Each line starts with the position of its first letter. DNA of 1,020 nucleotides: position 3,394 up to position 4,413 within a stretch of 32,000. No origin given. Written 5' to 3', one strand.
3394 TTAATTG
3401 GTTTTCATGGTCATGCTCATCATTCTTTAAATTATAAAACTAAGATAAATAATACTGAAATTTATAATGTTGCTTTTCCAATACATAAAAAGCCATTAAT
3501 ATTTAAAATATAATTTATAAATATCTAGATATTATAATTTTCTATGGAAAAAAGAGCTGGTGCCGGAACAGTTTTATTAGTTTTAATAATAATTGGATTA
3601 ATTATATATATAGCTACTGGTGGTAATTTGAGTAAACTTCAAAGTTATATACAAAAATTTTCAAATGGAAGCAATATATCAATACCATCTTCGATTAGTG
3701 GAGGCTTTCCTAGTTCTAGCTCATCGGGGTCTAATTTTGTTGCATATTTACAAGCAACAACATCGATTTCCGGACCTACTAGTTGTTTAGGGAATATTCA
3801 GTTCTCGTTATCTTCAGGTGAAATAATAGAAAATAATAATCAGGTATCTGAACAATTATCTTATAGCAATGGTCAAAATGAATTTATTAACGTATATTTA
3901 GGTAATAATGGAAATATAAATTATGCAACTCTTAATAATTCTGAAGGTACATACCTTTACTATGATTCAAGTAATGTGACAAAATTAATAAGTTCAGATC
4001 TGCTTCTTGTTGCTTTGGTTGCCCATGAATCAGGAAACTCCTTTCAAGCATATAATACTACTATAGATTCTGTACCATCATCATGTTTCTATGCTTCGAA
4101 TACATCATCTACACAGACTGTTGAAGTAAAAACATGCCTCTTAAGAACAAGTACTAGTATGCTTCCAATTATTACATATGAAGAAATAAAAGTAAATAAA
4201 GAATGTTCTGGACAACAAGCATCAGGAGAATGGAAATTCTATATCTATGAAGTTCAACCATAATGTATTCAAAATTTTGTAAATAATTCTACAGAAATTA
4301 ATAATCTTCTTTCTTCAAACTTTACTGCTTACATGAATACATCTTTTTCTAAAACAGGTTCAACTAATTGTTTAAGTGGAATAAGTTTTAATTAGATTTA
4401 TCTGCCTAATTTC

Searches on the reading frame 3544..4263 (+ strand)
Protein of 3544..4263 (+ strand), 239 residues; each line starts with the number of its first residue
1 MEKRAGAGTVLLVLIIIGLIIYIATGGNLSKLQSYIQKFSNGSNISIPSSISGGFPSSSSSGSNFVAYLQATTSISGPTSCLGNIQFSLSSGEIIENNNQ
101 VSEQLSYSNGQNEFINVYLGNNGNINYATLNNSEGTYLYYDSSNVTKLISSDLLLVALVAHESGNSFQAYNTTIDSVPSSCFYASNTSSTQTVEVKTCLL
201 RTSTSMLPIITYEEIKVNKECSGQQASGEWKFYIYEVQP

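Call 76: search_protein_families(library=pfam, proteins=[window:3544-4263:+], max_evalue=1)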
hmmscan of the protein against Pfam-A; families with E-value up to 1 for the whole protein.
window:3544-4263:+ (239 aa): 2 families
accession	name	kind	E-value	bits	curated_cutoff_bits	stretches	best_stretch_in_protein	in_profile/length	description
PF09862.15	DUF2089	-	0.018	15.2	33.4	0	109-126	3-20/47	Domain of unknown function (DUF2089)-HTH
PF03573.19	OprD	-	0.062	12.8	25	1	97-141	244-288/394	outer membrane porin, OprD family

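Call 105: search_protein_families(library=ncbifam, proteins=[window:3544-4263:+], max_evalue=0.1)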
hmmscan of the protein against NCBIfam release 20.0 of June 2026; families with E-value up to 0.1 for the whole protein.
window:3544-4263:+ (239 aa): 1 family
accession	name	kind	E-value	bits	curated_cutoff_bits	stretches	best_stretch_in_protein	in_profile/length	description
NF047470.1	PerABupregLA3241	equivalog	0.016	15.1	350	1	91-132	73-114/201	LA3241 family PerA/PerB upregulated protein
